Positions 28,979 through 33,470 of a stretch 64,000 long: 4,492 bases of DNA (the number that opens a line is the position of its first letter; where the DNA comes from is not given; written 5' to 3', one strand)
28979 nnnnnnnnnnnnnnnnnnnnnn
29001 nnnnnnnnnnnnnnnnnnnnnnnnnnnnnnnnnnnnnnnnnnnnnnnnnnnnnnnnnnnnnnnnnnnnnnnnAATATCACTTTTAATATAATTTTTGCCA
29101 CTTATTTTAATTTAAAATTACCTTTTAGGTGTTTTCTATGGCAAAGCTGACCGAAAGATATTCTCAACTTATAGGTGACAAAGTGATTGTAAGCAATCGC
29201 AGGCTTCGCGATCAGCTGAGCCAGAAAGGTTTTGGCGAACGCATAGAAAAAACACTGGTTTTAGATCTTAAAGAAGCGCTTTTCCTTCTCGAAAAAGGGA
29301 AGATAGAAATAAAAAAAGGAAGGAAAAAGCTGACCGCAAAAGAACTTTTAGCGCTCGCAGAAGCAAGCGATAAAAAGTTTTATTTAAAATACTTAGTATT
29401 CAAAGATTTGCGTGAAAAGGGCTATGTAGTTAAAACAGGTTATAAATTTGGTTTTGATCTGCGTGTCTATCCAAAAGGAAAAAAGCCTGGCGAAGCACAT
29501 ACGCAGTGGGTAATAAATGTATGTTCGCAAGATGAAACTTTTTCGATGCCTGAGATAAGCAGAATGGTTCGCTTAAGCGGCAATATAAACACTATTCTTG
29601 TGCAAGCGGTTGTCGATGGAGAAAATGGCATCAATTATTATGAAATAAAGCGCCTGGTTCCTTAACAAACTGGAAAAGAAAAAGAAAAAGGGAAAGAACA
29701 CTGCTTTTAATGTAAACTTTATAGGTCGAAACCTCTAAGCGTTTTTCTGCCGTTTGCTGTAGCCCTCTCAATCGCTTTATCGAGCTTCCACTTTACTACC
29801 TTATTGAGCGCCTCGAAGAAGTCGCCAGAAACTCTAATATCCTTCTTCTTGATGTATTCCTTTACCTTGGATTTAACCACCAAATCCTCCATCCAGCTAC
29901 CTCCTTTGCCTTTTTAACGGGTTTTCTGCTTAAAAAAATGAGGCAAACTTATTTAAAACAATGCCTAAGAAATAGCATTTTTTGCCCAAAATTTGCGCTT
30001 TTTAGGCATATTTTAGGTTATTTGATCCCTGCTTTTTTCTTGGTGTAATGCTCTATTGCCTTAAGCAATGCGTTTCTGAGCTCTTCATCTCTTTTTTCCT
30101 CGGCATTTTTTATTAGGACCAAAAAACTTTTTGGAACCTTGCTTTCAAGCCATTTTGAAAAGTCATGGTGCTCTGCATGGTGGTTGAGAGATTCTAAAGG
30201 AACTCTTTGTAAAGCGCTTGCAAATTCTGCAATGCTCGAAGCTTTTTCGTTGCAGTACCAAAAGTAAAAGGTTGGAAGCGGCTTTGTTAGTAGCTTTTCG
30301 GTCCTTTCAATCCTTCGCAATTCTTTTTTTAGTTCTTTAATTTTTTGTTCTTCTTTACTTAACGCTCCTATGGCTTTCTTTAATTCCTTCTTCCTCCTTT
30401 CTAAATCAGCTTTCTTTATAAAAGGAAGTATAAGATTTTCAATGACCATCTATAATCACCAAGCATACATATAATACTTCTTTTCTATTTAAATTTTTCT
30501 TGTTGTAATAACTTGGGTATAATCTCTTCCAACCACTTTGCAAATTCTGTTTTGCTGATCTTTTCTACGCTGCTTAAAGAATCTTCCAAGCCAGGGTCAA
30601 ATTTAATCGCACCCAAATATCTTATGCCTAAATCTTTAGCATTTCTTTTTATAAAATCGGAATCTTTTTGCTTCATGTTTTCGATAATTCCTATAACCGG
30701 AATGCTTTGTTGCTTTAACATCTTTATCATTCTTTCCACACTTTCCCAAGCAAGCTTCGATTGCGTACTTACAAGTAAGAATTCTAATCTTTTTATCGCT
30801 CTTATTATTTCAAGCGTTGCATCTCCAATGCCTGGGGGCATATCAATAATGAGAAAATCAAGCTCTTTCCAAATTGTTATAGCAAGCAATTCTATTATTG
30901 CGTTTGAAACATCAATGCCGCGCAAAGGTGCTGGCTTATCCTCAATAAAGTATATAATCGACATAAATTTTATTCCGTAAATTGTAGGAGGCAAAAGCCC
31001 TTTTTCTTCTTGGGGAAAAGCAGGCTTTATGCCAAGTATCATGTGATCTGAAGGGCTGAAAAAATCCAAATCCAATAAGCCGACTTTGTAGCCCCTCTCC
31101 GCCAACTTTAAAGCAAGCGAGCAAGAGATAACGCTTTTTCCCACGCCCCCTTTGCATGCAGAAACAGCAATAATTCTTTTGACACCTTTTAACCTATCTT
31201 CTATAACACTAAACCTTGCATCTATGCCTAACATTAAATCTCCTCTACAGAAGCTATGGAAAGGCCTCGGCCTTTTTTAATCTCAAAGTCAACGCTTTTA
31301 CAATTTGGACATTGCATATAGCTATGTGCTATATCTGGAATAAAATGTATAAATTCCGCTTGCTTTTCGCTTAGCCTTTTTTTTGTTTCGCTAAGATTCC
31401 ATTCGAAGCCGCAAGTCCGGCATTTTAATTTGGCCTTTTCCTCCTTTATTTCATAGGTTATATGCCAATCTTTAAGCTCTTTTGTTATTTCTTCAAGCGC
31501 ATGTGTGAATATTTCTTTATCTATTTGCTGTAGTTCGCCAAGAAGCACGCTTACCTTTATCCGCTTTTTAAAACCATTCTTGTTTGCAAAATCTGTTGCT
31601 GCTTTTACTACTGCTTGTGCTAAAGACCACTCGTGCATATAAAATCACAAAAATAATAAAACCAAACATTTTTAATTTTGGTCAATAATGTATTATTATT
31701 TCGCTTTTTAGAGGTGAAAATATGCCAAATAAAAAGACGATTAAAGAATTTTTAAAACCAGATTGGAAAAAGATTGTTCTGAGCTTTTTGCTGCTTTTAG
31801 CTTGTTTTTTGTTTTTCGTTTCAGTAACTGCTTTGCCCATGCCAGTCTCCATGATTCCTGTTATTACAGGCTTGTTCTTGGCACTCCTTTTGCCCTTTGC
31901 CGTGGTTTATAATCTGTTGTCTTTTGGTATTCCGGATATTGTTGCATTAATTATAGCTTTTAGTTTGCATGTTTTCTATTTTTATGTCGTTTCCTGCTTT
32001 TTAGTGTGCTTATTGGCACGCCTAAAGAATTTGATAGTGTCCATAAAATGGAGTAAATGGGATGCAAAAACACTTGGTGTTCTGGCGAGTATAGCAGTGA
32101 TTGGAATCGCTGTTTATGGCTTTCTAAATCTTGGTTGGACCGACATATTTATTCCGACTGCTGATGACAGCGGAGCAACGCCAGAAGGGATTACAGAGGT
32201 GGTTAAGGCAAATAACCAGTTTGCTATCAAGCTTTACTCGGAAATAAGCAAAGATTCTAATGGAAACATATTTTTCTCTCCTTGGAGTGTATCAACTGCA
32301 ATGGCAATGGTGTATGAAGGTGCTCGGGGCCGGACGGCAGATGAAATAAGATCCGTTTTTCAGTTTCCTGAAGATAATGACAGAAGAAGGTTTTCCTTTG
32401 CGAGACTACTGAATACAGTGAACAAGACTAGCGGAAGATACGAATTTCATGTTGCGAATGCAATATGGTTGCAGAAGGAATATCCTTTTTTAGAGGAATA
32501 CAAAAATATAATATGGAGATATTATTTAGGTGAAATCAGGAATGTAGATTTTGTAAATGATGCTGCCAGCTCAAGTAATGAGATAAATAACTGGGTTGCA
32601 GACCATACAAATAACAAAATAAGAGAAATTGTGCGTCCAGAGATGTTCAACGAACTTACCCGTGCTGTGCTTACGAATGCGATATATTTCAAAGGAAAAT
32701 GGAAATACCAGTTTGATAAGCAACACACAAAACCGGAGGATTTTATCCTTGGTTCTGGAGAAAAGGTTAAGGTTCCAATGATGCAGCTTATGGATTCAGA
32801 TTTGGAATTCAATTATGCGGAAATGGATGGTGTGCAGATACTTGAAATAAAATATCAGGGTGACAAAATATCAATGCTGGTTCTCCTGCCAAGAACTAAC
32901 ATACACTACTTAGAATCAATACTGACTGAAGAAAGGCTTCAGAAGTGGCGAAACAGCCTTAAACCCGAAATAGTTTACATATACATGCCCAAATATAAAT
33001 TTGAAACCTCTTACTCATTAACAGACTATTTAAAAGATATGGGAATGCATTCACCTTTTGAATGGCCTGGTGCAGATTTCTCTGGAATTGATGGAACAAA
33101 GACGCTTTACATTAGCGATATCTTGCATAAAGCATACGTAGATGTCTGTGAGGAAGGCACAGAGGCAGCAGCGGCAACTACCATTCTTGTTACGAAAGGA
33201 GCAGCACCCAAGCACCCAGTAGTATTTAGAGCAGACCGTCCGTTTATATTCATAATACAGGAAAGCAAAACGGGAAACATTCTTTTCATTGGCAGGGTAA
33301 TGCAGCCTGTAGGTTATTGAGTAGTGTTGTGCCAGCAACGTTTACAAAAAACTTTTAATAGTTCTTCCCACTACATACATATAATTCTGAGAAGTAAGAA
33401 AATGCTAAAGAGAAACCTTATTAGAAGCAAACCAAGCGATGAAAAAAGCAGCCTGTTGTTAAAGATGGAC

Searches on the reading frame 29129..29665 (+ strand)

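Call 62: search_protein_families(library=pfam, proteins=[window:29129-29665:+], max_evalue=0.0001)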
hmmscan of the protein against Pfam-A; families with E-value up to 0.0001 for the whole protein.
window:29129-29665:+ (178 aa): 2 families
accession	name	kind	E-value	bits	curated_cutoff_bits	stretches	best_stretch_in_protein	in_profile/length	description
PF01974.23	tRNA_int_endo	-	3.3e-25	88.4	27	1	84-170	1-85/85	tRNA intron endonuclease, catalytic C-terminal domain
PF02778.19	tRNA_int_endo_N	-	4.4e-16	58.6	21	1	12-74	3-67/67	tRNA intron endonuclease, N-terminal domain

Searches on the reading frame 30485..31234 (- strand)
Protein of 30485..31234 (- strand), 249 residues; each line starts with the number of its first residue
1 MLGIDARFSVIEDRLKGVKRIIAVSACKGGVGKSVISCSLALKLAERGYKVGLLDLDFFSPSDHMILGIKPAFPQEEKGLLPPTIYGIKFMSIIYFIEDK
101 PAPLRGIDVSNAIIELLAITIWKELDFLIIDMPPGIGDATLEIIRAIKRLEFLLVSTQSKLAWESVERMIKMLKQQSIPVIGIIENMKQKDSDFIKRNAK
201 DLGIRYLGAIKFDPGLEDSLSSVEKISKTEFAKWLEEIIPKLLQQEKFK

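Call 62: search_protein_families(library=pfam, proteins=[window:30485-31234:-], max_evalue=0.0001)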
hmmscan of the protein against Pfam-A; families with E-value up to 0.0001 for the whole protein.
window:30485-31234:- (249 aa): 7 families
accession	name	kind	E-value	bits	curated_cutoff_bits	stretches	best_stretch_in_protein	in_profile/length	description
PF10609.15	ParA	-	2.1e-54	185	27.1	1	18-224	2-223/246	NUBPL iron-transfer P-loop NTPase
PF01656.29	CbiA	-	6.1e-15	55.7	25.4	1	22-220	1-119/125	CobQ/CobB/MinD/ParA nucleotide binding domain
PF13614.12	AAA_31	-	3e-12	47.3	27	1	20-57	2-39/177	AAA domain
PF02374.21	ArsA_ATPase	-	2.3e-08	34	24.3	1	22-57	4-38/305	Anion-transporting ATPase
PF09140.17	MipZ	-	5.3e-07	29.6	20.7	1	21-133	2-108/262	ATPase MipZ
PF00142.24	Fer4_NifH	-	2.6e-05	24.3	25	0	27-67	7-47/271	4Fe-4S iron sulfur cluster binding proteins, NifH/frxC family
PF13500.12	AAA_26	-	4.1e-05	24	27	0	143-217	122-195/198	AAA domain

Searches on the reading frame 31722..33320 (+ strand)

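Call 62: search_protein_families(library=pfam, proteins=[window:31722-33320:+], max_evalue=0.0001)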
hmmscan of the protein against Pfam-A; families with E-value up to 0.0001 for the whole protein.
window:31722-33320:+ (532 aa): 1 family
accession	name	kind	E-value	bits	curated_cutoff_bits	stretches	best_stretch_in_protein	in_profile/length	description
PF00079.25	Serpin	-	4.8e-122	408.2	27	1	163-529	2-370/370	Serpin (serine protease inhibitor)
